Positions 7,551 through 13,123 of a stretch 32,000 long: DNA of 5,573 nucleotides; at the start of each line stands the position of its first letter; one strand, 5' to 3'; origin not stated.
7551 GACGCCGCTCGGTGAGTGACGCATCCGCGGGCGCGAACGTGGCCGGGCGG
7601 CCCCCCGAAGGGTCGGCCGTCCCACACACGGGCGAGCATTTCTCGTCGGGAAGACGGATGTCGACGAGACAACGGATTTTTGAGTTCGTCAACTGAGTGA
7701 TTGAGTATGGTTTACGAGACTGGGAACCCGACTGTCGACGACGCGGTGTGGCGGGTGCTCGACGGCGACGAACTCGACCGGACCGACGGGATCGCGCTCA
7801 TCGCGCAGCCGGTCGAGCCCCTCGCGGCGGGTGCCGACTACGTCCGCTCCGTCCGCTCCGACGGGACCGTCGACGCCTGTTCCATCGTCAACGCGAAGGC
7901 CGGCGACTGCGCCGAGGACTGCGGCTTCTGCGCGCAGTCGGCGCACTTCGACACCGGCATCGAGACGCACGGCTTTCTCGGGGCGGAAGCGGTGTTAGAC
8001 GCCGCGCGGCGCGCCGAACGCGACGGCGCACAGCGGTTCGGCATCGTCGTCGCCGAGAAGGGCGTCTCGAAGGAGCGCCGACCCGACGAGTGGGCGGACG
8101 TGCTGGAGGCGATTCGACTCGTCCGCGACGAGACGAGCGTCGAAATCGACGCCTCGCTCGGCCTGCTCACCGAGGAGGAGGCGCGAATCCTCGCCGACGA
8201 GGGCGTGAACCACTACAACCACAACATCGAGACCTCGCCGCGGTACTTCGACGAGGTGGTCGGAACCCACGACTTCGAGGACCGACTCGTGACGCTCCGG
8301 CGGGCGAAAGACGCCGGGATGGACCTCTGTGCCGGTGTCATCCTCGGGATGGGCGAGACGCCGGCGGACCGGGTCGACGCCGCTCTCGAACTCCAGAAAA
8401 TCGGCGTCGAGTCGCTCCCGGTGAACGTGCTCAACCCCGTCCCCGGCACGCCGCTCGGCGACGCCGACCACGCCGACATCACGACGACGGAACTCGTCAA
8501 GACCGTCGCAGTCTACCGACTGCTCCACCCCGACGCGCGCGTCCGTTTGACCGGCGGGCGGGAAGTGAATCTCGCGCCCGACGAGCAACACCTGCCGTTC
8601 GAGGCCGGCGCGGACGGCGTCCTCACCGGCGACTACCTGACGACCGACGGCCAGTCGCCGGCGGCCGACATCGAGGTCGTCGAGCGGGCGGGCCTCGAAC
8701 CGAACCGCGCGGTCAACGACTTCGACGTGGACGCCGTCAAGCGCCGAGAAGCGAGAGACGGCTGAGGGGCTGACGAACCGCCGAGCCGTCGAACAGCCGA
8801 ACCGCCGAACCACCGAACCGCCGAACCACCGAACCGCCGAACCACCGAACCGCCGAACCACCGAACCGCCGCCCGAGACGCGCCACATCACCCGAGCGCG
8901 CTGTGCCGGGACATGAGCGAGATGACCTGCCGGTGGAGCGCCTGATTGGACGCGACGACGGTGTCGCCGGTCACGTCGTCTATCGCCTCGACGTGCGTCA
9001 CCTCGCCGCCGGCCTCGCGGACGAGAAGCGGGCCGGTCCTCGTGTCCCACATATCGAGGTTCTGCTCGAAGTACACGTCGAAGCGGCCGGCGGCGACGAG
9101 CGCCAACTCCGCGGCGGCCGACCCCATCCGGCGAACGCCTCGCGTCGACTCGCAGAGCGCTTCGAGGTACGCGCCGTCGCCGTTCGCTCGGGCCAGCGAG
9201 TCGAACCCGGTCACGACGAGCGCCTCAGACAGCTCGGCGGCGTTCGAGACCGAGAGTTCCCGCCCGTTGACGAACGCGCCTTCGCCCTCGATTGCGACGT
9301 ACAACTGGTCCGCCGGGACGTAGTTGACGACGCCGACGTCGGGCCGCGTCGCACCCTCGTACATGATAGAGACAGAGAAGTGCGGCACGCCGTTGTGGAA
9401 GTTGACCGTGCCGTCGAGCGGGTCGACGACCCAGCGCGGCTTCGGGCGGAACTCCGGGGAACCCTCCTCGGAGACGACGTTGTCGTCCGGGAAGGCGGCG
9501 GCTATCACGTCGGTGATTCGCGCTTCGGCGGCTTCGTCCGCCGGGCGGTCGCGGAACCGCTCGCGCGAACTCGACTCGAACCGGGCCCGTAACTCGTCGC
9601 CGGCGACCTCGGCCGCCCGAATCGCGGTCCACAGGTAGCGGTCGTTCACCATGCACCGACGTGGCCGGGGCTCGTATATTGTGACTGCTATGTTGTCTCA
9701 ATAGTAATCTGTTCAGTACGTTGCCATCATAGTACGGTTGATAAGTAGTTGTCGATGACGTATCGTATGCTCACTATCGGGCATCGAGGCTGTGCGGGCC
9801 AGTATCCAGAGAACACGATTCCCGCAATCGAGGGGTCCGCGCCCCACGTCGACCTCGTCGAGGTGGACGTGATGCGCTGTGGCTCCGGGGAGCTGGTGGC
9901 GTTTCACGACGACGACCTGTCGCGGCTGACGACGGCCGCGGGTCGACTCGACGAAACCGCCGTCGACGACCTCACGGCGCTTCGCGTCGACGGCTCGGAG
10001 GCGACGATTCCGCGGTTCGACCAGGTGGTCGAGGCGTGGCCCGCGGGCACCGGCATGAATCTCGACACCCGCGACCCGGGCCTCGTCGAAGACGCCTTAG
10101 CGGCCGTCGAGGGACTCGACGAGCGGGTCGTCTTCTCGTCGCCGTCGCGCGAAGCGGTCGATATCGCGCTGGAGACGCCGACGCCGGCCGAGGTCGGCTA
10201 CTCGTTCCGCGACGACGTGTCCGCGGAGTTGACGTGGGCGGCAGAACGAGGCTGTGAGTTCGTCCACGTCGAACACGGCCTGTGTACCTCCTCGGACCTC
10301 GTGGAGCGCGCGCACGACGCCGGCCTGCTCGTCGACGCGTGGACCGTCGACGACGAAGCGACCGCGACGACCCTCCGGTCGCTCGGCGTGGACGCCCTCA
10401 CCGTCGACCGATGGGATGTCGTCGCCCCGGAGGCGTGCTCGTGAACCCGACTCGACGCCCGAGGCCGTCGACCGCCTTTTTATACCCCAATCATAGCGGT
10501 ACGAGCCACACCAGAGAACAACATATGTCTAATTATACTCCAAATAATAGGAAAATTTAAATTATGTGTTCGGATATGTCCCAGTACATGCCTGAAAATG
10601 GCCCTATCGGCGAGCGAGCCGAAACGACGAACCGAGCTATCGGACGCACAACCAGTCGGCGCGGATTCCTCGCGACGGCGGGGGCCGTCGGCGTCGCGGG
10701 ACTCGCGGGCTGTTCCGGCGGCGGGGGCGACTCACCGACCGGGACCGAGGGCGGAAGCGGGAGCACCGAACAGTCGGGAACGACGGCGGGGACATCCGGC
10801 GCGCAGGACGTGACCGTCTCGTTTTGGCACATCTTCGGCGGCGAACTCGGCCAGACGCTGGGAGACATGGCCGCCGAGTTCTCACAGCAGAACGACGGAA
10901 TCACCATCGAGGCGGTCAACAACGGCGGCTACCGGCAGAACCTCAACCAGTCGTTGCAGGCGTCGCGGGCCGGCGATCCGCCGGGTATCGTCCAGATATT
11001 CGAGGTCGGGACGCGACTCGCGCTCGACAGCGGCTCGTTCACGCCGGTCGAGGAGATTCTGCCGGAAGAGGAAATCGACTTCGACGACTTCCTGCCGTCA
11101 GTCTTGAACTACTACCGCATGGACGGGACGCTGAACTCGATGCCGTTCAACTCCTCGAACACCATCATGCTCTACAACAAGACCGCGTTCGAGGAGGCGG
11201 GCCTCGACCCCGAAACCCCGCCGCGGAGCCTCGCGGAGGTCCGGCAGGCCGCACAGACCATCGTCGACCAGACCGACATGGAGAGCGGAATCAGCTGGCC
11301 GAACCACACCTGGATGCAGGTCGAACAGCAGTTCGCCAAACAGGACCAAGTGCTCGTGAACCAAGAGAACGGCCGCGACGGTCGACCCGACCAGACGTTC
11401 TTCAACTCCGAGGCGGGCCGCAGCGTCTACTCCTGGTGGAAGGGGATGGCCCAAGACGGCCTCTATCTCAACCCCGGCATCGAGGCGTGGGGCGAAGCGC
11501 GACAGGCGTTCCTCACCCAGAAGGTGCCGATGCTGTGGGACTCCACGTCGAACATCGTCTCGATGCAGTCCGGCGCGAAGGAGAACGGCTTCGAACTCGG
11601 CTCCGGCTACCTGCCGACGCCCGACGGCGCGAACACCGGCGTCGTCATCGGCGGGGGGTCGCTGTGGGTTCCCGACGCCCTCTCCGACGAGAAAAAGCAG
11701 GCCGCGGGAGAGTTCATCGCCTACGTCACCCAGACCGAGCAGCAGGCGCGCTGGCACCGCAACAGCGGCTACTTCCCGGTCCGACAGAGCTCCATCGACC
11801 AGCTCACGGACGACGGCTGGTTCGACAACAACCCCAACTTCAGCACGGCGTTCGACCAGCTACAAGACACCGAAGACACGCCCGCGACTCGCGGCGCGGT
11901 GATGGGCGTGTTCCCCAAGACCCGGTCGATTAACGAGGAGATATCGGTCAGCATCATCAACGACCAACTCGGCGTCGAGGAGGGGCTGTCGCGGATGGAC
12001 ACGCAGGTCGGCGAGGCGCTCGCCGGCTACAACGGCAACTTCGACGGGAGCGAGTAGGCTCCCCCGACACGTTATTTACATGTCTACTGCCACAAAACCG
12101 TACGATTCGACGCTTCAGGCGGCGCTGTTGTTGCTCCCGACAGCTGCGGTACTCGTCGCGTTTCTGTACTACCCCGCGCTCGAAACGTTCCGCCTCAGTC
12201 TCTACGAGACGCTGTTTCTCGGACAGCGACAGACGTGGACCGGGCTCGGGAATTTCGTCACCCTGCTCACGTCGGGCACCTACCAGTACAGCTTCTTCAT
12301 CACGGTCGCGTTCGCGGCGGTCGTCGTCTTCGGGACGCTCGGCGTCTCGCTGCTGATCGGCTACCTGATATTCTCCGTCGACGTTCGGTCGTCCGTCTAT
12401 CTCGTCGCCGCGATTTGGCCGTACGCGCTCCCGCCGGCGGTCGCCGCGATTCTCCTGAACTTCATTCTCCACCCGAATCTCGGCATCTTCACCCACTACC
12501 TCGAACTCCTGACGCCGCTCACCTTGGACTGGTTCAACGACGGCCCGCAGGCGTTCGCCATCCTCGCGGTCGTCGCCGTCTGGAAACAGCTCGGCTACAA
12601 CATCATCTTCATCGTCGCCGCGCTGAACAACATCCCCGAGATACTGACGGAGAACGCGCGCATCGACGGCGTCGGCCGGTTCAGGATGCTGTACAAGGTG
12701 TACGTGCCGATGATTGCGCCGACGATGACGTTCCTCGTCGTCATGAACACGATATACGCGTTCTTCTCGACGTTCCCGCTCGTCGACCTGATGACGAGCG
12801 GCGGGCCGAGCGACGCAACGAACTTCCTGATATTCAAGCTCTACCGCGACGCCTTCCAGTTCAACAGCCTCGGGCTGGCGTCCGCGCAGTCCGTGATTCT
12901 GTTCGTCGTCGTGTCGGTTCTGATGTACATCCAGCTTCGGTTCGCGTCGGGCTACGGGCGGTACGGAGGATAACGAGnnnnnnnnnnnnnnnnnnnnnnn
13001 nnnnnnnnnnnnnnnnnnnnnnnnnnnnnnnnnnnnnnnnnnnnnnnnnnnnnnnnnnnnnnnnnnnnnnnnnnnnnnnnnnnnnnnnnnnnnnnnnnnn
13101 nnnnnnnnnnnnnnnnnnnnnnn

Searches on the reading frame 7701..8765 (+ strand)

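Call 11: search_protein_families(library=pfam, proteins=[window:7701-8765:+], max_evalue=0.001)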
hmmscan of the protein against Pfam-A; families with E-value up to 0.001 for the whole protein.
window:7701-8765:+ (354 aa): 2 families
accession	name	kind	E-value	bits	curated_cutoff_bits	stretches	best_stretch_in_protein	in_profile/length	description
PF06968.18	BATS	-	1.5e-24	86.4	22.2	1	240-333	1-88/88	Biotin and Thiamin Synthesis associated domain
PF04055.27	Radical_SAM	-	2.5e-19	70.5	29.5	1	70-228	7-163/166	Radical SAM superfamily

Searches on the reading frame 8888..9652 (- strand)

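Call 11: search_protein_families(library=pfam, proteins=[window:8888-9652:-], max_evalue=0.001)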
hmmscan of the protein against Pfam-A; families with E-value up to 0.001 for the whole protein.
window:8888-9652:- (254 aa): 1 family
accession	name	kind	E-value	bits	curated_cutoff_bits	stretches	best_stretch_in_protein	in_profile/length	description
PF00459.30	Inositol_P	-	5.1e-48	164.3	27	1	10-250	9-269/271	Inositol monophosphatase family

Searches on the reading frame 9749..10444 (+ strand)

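Call 11: search_protein_families(library=pfam, proteins=[window:9749-10444:+], max_evalue=0.001)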
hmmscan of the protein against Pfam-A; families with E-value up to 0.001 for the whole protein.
window:9749-10444:+ (231 aa): 1 family
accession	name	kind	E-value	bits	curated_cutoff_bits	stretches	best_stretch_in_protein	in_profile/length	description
PF03009.23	GDPD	-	9.1e-28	98.4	23.6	1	12-223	1-243/244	Glycerophosphoryl diester phosphodiesterase family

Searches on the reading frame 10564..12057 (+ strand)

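Call 11: search_protein_families(library=pfam, proteins=[window:10564-12057:+], max_evalue=0.001)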
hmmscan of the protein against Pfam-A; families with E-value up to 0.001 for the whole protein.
window:10564-12057:+ (497 aa): 2 families
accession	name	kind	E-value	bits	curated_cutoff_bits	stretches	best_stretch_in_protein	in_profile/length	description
PF13416.11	SBP_bac_8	-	9.9e-40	137.5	27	1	102-426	2-277/279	Bacterial extracellular solute-binding protein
PF01547.30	SBP_bac_1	-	8.4e-24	85.5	26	1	96-395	7-307/307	Bacterial extracellular solute-binding protein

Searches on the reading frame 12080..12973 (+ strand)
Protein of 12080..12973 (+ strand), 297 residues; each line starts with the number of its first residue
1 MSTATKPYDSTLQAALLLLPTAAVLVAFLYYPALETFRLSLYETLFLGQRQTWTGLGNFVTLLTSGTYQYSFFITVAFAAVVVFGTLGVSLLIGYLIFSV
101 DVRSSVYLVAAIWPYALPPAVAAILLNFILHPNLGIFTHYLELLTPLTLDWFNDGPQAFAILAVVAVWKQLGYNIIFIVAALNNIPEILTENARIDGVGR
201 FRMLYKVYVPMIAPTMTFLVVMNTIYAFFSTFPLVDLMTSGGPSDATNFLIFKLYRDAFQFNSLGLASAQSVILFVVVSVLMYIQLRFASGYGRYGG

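Call 12: search_protein_families(library=pfam, proteins=[window:12080-12973:+], max_evalue=0.001)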
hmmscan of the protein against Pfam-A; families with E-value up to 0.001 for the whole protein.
window:12080-12973:+ (297 aa): 1 family
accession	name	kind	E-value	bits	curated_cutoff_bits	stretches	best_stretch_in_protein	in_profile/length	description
PF00528.27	BPD_transp_1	-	8.9e-11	42.3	26.4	1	101-284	14-173/184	Binding-protein-dependent transport system inner membrane component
